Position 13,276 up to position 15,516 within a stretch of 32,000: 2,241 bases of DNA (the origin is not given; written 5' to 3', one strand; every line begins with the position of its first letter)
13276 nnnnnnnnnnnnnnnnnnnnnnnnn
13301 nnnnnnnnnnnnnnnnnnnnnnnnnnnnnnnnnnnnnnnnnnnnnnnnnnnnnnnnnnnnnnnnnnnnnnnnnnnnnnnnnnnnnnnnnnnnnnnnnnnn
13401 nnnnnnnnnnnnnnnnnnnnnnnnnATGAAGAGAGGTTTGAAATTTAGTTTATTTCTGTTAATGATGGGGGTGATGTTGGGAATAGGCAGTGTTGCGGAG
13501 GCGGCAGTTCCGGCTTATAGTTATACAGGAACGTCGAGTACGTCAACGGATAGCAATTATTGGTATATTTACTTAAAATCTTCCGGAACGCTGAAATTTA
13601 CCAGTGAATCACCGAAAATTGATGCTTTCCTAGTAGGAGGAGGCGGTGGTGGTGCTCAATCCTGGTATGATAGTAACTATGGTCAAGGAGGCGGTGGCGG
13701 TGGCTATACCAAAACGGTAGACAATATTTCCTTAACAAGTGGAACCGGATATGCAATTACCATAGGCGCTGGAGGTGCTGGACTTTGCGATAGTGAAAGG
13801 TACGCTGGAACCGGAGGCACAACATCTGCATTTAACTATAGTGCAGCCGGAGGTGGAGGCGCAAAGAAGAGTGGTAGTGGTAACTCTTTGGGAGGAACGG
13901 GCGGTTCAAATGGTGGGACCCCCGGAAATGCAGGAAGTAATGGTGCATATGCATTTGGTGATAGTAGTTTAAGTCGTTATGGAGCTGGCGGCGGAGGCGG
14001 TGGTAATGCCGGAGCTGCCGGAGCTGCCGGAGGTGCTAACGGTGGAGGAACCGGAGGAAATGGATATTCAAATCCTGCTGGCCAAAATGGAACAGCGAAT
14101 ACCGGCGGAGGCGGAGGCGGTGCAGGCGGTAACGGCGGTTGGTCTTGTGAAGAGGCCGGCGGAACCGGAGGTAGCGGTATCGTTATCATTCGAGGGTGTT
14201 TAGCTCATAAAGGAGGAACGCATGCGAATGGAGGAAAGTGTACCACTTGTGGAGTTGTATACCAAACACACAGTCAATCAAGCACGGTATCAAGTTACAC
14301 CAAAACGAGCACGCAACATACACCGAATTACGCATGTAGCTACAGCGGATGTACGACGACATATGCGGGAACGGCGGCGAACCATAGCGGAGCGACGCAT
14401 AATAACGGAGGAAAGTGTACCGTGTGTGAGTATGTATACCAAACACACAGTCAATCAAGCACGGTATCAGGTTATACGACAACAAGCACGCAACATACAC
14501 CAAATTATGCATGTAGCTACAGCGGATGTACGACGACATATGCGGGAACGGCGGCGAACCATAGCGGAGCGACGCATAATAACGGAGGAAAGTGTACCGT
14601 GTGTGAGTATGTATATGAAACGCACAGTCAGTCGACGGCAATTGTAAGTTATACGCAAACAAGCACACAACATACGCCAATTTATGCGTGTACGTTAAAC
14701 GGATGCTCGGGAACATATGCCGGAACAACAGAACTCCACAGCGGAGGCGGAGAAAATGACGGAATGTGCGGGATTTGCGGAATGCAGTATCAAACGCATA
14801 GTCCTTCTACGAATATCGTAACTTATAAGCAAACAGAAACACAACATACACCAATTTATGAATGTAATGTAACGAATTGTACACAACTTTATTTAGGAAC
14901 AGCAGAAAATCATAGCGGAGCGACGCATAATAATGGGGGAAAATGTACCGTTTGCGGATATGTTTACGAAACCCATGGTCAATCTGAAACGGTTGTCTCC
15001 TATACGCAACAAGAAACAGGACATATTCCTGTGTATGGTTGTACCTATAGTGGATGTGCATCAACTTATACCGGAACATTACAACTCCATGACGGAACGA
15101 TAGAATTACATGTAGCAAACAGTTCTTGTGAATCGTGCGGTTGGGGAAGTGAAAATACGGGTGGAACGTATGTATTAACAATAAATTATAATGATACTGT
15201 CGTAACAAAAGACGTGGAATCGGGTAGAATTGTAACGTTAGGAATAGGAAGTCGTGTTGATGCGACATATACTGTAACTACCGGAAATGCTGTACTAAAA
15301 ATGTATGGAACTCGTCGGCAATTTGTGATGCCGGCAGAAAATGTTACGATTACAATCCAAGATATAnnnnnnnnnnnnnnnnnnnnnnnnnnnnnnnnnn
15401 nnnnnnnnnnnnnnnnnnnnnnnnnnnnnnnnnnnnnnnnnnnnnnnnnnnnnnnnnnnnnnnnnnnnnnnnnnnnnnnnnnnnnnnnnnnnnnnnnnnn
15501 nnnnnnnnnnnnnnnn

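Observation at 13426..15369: Secreted poly-glycine protein with 5.5 tandem 59-aa CxxC...Cx4C / His-rich modules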

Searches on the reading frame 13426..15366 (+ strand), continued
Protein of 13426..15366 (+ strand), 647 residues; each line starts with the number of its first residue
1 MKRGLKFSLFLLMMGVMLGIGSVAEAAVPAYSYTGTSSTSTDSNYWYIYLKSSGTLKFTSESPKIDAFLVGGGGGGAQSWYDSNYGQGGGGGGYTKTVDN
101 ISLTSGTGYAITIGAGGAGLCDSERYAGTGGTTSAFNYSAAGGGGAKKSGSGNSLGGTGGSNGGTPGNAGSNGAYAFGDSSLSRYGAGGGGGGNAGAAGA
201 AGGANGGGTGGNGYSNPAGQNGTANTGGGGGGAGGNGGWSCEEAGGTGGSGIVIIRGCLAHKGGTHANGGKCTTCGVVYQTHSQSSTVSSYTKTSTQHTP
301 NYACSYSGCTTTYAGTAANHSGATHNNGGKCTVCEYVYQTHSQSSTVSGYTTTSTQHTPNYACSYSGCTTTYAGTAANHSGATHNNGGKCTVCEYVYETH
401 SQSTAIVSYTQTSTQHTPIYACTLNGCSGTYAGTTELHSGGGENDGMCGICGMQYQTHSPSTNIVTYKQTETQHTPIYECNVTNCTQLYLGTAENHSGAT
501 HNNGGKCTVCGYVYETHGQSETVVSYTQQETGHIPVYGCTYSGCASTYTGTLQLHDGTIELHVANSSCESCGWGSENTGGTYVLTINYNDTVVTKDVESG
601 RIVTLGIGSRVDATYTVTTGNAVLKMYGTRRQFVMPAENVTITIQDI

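Call 73: fold_search(model_id=the predicted structure, library=pdb)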
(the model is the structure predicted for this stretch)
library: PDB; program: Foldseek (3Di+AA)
matches with E <= 10: 406; with E <= 0.001: 2
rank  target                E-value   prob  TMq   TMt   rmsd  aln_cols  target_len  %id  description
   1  7ypx_A                5.8e-05  1.00  0.22  0.48   6.1       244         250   23  Cyanophage Pam3 fiber (released 2022-11-09)
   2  9d93_Qb               5.8e-05  1.00  0.19  0.44   7.2       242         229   24  Mycobacteriophage Bxb1 tail tip - Composite map and model (released 2024-09-25)
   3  7yfw_a                1.2e-03  1.00  0.22  0.46   7.5       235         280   25  Cyanophage Pam3 fiber (released 2023-01-18)
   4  7nx3_F                6.2e-02  0.44  0.12  0.23  14.5       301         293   15  Crystal structure of ALK in complex with Fab324 (released 2021-10-27)
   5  7mzy_A                1.4e-01  0.44  0.12  0.23  13.5       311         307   17  Anaplastic lymphoma kinase (ALK) extracellular fragment of ligand binding region 673-986 (released 2021-11-24)
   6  7nx3_A                1.4e-01  0.35  0.12  0.23  13.2       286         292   15  Crystal structure of ALK in complex with Fab324 (released 2021-10-27)
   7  7lrz                  1.4e-01  0.23  0.11  0.19  13.8       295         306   16  Structure of the Human ALK GRD (released 2021-11-24)
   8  9g5i_B                1.7e-01  0.21  0.12  0.19  14.7       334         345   12  Cryo-EM structure of a 2:1 ALK:ALKAL2 complex obtained after re-processing of EMPIAR-10930 data (released 2025-03-12)
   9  7nx0_B                2.0e-01  0.21  0.10  0.19  13.4       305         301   13  LTK:ALKAL1 complex stabilized by a Nanobody (released 2021-10-27)
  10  7nx0_C                3.3e-01  0.35  0.13  0.24  13.1       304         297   16  LTK:ALKAL1 complex stabilized by a Nanobody (released 2021-10-27)
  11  7ls0_A                3.5e-01  0.20  0.12  0.17  13.4       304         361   14  Structure of the Human ALK GRD bound to AUG (released 2021-11-24)
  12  3o13                  5.1e-01  0.11  0.07  0.17  21.7       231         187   10  Crystal structure of a superantigen-like protein (SAV0433) from Staphylococcus aureus MU50 at 2.05 A resolution (released 2010-08-25)
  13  9gyu                  5.8e-01  0.89  0.09  0.40   6.9       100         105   15  Ferredoxin CNF-labelled reduced state (released 2025-05-28)
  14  7ls0_D                6.4e-01  0.18  0.12  0.20  13.6       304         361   16  Structure of the Human ALK GRD bound to AUG (released 2021-11-24)
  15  9hi3                  6.7e-01  0.47  0.09  0.23  11.8       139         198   14  C-terminal domain of pectobacterial FusB in complex with spinach ferredoxin 1 (released 2025-04-23)
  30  2y5p_D                1.2e+00  0.69  0.08  0.49   5.8        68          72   19  B-repeat of Listeria monocytogenes InlB (internalin B) (released 2011-02-23)
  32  2y5p_A                1.3e+00  0.66  0.08  0.49   5.7        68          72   19  B-repeat of Listeria monocytogenes InlB (internalin B) (released 2011-02-23)
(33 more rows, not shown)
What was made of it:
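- On Pfam PF21722 Gly_rich_2: Foldseek: 7ypx_A and 9d93_Qb at E 5.8e-5, probability 1.0; ALK/LTK at E 0.06-0.35 (call 73)
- Foldseek matches the Pam3 fibre and the Bxb1 tail tip at E 5.8e-5, probability 1.0, followed by ALK/LTK glycine-rich domains (call 73).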

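Call 76: find_encoding_contigs(protein=P0008, flank=7000, max_places=2)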
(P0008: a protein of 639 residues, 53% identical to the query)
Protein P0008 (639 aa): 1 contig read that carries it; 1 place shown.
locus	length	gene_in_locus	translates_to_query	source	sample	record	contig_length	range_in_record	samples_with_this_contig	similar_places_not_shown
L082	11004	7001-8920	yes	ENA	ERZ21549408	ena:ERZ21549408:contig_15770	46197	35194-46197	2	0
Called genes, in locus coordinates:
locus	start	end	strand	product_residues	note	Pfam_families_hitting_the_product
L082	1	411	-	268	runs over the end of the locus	PF01435:Peptidase_M48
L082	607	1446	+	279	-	PF00398:RrnaAD, PF13649:Methyltransf_25 (weak)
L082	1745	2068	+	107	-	PF01931:NTPase_I-T (weak)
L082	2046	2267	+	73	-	PF01931:NTPase_I-T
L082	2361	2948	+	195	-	PF07973:tRNA_SAD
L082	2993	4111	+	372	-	PF00587:tRNA-synt_2b, PF03129:HGTP_anticodon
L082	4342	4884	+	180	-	PF00684:DnaJ_CXXCXGXG (faint)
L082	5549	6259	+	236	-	-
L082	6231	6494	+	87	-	-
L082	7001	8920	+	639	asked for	-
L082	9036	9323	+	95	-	-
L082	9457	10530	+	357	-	PF14903:WG_beta_rep (weak)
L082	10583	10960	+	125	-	PF01648:ACPS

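Call 78: find_related_loci(query=window:13426-15366:+, collection=viral_contigs, flank=5000)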
Query window:13426-15366:+ (647 aa) in viral_contigs; peptide patterns used: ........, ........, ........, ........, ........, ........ (x = any residue, [..] = any of these).
1 stretches matched a pattern, but none encodes a relative of the query by tblastn (E <= 1e-3).
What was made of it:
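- No relative was found in 2.9 million viral contigs (call 78).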

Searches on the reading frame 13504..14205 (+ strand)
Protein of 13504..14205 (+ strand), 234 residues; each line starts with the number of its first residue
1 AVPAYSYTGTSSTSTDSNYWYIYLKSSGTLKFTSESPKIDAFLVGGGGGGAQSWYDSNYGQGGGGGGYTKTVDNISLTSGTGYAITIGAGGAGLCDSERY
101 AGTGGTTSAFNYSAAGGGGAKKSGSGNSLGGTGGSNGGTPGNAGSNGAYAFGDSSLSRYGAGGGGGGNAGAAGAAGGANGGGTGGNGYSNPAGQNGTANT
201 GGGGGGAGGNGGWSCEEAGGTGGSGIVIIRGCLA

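Call 43: search_solved_structures(query=window:13504-14205:+, max_evalue=10, show_alignments=2)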
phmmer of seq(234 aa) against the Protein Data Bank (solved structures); distinct sequences matched with E-value up to 10: 4.
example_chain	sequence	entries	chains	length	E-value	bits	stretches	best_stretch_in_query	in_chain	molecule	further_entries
8k9r_B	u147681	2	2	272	0.072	16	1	155-203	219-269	Green fluorescent protein,Complement decay-accelerating factor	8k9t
2mly_B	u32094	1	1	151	0.12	15.2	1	38-117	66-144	Alkaline phosphatase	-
36py_C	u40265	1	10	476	0.13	15.2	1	38-142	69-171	Alkaline phosphatase H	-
7yfw_a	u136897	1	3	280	9.5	9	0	21-230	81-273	Pam3 fiber proreins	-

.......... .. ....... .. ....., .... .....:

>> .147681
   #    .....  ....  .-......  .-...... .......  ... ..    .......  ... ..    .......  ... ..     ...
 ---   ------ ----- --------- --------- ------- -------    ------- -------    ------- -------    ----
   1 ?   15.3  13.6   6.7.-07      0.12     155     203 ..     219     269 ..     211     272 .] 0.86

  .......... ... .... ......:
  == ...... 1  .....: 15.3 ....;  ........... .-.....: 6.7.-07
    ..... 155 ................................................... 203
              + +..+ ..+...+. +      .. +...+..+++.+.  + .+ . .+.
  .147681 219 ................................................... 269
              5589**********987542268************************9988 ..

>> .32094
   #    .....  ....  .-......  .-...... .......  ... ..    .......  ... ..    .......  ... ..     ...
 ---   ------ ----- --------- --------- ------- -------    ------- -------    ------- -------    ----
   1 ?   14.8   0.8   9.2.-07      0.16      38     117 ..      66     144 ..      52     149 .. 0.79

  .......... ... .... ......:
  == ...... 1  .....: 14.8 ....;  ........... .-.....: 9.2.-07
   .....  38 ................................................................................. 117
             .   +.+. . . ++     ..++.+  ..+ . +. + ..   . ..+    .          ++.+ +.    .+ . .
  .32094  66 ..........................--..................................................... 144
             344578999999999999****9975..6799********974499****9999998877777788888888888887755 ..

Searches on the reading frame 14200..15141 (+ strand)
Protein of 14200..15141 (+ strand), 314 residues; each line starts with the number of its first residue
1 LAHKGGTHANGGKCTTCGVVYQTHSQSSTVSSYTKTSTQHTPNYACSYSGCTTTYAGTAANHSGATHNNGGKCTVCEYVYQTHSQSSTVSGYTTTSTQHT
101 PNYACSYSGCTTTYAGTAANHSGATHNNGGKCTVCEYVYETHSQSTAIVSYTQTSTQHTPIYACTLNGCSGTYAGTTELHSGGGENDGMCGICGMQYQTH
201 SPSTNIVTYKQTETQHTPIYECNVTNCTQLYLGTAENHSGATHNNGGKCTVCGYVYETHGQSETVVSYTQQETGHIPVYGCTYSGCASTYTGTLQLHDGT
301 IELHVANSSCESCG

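Call 56: find_homologous_proteins(query=window:14200-15141:+, max_evalue=0.00001)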
Query window:14200-15141:+ (314 aa): 22 proteins with E <= 0.00001 among 3960 candidates.
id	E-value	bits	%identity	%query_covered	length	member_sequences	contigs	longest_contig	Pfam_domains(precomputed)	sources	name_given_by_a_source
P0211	6.3e-143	494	52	99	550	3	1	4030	-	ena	-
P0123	8.1e-129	447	51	95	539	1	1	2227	-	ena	-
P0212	6.4e-118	411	49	88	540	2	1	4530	-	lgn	-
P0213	2.9e-89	317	50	86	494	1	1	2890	PF13878.13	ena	-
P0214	9.6e-75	270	48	88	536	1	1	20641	-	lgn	-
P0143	3.1e-71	258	57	43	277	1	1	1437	-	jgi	-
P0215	2.1e-70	255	45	87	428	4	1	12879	-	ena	-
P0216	2.7e-68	248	48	88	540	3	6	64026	-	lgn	-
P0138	1.2e-65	240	53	59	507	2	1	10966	-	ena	-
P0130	4.6e-56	208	45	75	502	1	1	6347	-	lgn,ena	-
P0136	2.8e-54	202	51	61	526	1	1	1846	-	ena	-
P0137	1.4e-53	200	40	92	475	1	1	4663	-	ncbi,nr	ncbi:MAG: hypothetical protein J6A29_00280, partial [Clostridia bacterium]|nr:hypothetical protein [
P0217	4.9e-37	146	49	63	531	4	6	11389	-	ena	-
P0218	1.4e-36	144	42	74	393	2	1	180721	-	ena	-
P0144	2.9e-32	130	45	47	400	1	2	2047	-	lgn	-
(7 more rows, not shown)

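Call 77: find_encoding_contigs(protein=P0218, flank=7000, max_places=2)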
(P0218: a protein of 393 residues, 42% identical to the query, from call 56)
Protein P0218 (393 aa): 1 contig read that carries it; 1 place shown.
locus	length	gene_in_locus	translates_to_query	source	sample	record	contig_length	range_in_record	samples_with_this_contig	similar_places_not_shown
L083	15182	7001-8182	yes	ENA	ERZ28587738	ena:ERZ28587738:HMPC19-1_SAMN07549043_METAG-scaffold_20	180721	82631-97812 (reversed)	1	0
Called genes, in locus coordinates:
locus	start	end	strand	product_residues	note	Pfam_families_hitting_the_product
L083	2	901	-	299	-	PF18075:FtsX_ECD, PF02687:FtsX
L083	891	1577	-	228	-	PF02463:SMC_N (faint), PF00005:ABC_tran, PF13304:AAA_21 (faint)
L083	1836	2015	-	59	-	-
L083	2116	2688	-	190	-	PF01966:HD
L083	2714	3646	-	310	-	PF02779:Transket_pyr, PF02780:Transketolase_C, PF22613:Transketolase_C_1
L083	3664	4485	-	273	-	PF00456:Transketolase_N, PF00676:E1_dh (faint), PF13292:DXP_synthase_N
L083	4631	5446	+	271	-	PF09997:DUF2238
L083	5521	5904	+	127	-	-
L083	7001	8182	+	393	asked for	-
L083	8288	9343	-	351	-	-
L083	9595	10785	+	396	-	PF00082:Peptidase_S8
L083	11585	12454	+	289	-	PF04055:Radical_SAM, PF13353:Fer4_12 (faint)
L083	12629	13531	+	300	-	PF01636:APH, PF00069:Pkinase (faint), PF01633:Choline_kinase (faint)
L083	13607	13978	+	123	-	-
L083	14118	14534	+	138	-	PF04138:GtrA_DPMS_TM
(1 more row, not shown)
